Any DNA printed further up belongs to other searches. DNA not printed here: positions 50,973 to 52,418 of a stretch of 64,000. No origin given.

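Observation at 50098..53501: Compact Spt-like / GNAT-like / SDR operon: a three-gene ceramide-type (or sulfonolipid-type) lipid pathway next to iorAB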

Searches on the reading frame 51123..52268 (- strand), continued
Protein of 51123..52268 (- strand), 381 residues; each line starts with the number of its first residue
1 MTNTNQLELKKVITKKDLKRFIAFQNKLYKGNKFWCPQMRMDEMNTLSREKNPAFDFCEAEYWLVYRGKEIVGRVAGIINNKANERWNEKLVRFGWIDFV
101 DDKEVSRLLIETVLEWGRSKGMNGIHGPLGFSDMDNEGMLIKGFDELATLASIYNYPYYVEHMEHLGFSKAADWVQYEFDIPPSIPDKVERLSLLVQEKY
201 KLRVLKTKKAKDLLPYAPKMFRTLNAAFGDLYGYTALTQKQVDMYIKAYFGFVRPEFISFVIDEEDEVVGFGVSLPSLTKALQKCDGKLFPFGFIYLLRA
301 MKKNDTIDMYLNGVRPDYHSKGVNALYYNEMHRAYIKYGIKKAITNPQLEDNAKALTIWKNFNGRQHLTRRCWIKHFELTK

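Call 44: search_dna_similar(query=window:51123-52268:-, collection=plasmids, mode=protein, max_evalue=0.001, max_rows=30)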
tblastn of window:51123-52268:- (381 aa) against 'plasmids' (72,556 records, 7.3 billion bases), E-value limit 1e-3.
Records with a match: 45; places in all: 46; records where one place covers at least 80% of the query: 40.
Best place of each record, by identity: <60% 45.
By first word of the organism name: Roseomonas 13; Ensifer 6; Pseudomonas 3; Escherichia 3; Rhizobium 2; Shinella 2; Chloroflexota 1; Bacteroides 1; Phocaeicola 1; Prevotella 1; and 12 more.
By predicted mobility (MOB-suite, as given by PLSDB): non-mobilizable 39; conjugative 5; mobilizable 1.
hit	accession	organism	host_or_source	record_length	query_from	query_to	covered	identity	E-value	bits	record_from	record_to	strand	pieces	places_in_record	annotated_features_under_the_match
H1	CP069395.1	Chloroflexota bacterium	single cell,cold seep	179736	7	377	97%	49.9%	2e-124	402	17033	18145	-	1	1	GNAT family N-acetyltransferase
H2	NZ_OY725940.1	Bacteroides finegoldii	-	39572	7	378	98%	48.4%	2e-117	382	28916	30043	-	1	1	GNAT family N-acetyltransferase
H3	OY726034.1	Phocaeicola massiliensis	-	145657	7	375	97%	47.5%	1e-114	374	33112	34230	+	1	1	none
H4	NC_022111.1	Prevotella sp. oral taxon 299 str. F0039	Homo sapiens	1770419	5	375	97%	46.2%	1e-103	342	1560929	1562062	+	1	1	none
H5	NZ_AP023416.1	Vescimonas fastidiosa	Homo sapiens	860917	7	377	97%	41.8%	7e-98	325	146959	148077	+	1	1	GNAT family N-acetyltransferase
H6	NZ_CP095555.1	Roseomonas gilardii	single cell,blood and other clinical ...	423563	5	375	97%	25.9%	2e-30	130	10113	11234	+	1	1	dATP pyrophosphohydrolase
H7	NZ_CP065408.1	Diaphorobacter sp. JS3051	whole organism,soil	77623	5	375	97%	25.7%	2e-29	127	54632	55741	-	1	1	hypothetical protein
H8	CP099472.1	Roseomonas mucosa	Human skin,single cell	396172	5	377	98%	25.0%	3e-28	124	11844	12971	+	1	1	dATP pyrophosphohydrolase | nucleotidyltransferase family protein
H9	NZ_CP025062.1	Roseomonas mucosa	Homo sapiens,Clinical, healthy, human ...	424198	5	377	98%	25.0%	3e-28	124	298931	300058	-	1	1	hypothetical protein | NTP transferase domain-containing protein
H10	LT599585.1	Pseudomonas veronii 1YdBTEX2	-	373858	7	358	92%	26.3%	3e-31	132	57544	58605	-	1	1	yghO: Putative uncharacterized protein YghO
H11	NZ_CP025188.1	Roseomonas mucosa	Homo sapiens,clinical, human skin, ...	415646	5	377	98%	24.7%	4e-27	120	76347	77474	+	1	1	dATP pyrophosphohydrolase | NTP transferase domain-containing protein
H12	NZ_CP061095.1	Roseomonas marmotae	Marmota himalayana,pure culture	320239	1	372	98%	24.8%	1e-34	142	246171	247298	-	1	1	dATP pyrophosphohydrolase | LptF/LptG family permease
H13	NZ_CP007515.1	Rubrobacter radiotolerans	-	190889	9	371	95%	25.1%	9e-33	137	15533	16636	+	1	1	hypothetical protein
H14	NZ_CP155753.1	Sphingomonas parapaucimobilis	Chinese cabbage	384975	7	363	94%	25.5%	4e-25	114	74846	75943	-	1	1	N-acetyltransferase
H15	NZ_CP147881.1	Roseomonas mucosa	cell culture,Styx glacier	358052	5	377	98%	24.2%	3e-28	124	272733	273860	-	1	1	hypothetical protein | NTP transferase domain-containing protein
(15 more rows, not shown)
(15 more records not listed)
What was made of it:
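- tblastn of the 381-aa protein against plasmid and chromid records finds full-length homologues inside alphaproteobacterial sphingolipid clusters (call 44).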

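Call 45: get_annotated_region(hit=H14, flank=12000)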
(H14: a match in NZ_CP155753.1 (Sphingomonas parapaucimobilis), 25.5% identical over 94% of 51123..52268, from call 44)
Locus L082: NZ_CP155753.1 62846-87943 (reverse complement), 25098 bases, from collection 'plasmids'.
description: Sphingomonas parapaucimobilis strain YK209 plasmid unnamed5, complete sequence
organism: Sphingomonas parapaucimobilis (NCBI taxid 28213)
taxonomy: Bacteria; Pseudomonadota; Alphaproteobacteria; Sphingomonadales; Sphingomonadaceae; Sphingomonas; Sphingomonas parapaucimobilis
host: -; source: Chinese cabbage; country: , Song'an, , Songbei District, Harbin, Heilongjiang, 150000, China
typing (MOB-suite, as given by PLSDB): non-mobilizable
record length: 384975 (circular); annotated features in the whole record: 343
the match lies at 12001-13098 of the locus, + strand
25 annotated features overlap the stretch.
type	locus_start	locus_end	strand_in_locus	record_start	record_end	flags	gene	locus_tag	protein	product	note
CDS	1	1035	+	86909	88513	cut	-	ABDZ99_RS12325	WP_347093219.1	pilus assembly protein TadG-related protein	-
CDS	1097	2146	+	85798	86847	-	obgE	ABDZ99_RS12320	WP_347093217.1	GTPase ObgE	-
CDS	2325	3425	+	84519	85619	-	proB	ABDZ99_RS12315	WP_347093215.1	glutamate 5-kinase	GO:0006561 - proline biosynthetic process [Evidence IEA]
CDS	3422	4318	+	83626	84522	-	-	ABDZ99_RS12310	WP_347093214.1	NAD(P)H-binding protein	-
CDS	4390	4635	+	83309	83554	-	-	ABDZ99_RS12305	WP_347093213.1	acyl carrier protein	GO:0006633 - fatty acid biosynthetic process [Evidence IEA]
CDS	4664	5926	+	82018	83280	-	-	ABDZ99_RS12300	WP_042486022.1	aminotransferase class I/II-fold pyridoxal phosphate-dependent enzyme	-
CDS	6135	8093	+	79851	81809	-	-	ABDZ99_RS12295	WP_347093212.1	ATP-binding protein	-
CDS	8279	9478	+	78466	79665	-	lptF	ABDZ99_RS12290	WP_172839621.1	LPS export ABC transporter permease LptF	GO:0015920 - lipopolysaccharide transport [Evidence IEA]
CDS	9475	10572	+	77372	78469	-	lptG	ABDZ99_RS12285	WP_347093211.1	LPS export ABC transporter permease LptG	GO:0015920 - lipopolysaccharide transport [Evidence IEA]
CDS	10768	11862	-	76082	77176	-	-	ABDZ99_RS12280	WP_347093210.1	fatty acid desaturase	-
CDS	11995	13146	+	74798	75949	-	-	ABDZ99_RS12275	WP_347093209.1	N-acetyltransferase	-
CDS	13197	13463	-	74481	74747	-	-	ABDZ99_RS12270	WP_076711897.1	hypothetical protein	-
CDS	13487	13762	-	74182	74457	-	-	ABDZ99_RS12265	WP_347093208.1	hypothetical protein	-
CDS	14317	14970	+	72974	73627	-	-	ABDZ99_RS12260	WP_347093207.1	methyltransferase domain-containing protein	-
CDS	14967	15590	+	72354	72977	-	-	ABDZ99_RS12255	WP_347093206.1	hypothetical protein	-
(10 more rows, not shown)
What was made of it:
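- In Sphingomonas parapaucimobilis the order is cerR-acp-spt-...-lptF-lptG-desaturase-N-acetyltransferase (call 45).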

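Call 46: get_annotated_region(hit=H12, flank=12000)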
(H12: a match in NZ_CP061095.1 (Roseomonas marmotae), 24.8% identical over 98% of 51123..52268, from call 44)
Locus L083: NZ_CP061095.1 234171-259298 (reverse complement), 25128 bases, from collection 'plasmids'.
description: Roseomonas marmotae strain 1318 plasmid p1318-4
organism: Roseomonas marmotae (NCBI taxid 2768161)
taxonomy: Bacteria; Pseudomonadota; Alphaproteobacteria; Rhodospirillales; Acetobacteraceae; Roseomonas; Roseomonas marmotae
host: -; source: Marmota himalayana,pure culture; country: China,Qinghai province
typing (MOB-suite, as given by PLSDB): non-mobilizable
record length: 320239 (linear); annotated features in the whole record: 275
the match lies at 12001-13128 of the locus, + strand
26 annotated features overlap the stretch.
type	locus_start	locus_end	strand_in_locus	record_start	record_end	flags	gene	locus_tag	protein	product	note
CDS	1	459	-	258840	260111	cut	-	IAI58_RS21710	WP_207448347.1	DNA repair exonuclease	-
CDS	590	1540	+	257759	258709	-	-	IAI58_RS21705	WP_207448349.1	MYG1 family protein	-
CDS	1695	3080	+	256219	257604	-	-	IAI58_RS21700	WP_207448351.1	lipopolysaccharide biosynthesis protein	-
CDS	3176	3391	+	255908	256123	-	-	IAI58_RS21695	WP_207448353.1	acyl carrier protein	GO:0006633 - fatty acid biosynthetic process [Evidence IEA]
CDS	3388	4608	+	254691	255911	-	-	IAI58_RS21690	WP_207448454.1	aminotransferase class I/II-fold pyridoxal phosphate-dependent enzyme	GO:0009058 - biosynthetic process [Evidence IEA]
CDS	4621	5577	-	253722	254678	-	-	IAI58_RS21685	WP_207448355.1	hypothetical protein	-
CDS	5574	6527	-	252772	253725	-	-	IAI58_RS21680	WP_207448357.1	diacylglycerol kinase family protein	-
CDS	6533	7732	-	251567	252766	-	-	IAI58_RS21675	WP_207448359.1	CDP-alcohol phosphatidyltransferase family protein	GO:0008654 - phospholipid biosynthetic process [Evidence IEA]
CDS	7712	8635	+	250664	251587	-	-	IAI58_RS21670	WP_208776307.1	metallophosphoesterase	-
CDS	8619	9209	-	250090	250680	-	-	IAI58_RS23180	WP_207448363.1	DUF2141 domain-containing protein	-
CDS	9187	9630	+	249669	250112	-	-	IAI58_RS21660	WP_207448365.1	HIT family protein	-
CDS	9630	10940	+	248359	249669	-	-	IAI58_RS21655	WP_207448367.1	LptF/LptG family permease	-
CDS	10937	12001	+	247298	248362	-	-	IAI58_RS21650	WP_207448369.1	LptF/LptG family permease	-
CDS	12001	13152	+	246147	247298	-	-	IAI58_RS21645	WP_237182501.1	dATP pyrophosphohydrolase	-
CDS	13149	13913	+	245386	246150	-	-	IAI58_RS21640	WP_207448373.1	nucleotidyltransferase family protein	-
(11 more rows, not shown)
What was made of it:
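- In Roseomonas the order is acp-spt-...-lptF/G-'dATP pyrophosphohydrolase'-nucleotidyltransferase-acyl-AMP ligase-epimerase (call 46).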

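Call 75: get_annotated_region(hit=H2, flank=6000)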
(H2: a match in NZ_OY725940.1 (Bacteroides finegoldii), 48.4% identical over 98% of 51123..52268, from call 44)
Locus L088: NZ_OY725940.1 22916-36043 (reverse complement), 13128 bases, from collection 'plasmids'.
description: Bacteroides finegoldii strain Bacteroides finegoldii TSDC17.2-1.1 plasmid 38, complete sequence
organism: Bacteroides finegoldii (NCBI taxid 338188)
taxonomy: Bacteria; Bacteroidota; Bacteroidia; Bacteroidales; Bacteroidaceae; Bacteroides; Bacteroides finegoldii
host: -; source: -; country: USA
typing (MOB-suite, as given by PLSDB): non-mobilizable
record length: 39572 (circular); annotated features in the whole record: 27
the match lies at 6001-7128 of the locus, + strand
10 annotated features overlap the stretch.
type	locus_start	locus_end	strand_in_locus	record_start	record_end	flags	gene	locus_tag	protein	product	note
CDS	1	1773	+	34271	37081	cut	-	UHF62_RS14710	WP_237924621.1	TonB-dependent receptor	GO:0006810 - transport [Evidence IEA]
CDS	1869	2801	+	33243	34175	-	-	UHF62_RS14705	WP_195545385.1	metallophosphoesterase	-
CDS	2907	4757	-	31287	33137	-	-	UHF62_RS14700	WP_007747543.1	mechanosensitive ion channel family protein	-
CDS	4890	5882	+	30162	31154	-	-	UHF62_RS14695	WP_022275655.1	calcium/sodium antiporter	GO:0098662 - inorganic cation transmembrane transport [Evidence IEA]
CDS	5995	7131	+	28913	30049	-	-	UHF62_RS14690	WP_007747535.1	GNAT family N-acetyltransferase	-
CDS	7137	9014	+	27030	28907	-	-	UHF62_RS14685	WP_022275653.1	DNA topoisomerase IV subunit B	GO:0006265 - DNA topological change [Evidence IEA]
CDS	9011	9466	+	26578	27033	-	coaD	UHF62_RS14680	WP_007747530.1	pantetheine-phosphate adenylyltransferase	GO:0015937 - coenzyme A biosynthetic process [Evidence IEA]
CDS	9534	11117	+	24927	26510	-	-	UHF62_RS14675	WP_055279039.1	S41 family peptidase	-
CDS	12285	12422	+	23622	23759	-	-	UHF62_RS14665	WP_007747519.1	hypothetical protein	-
CDS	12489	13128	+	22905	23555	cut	-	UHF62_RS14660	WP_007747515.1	HU family DNA-binding protein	-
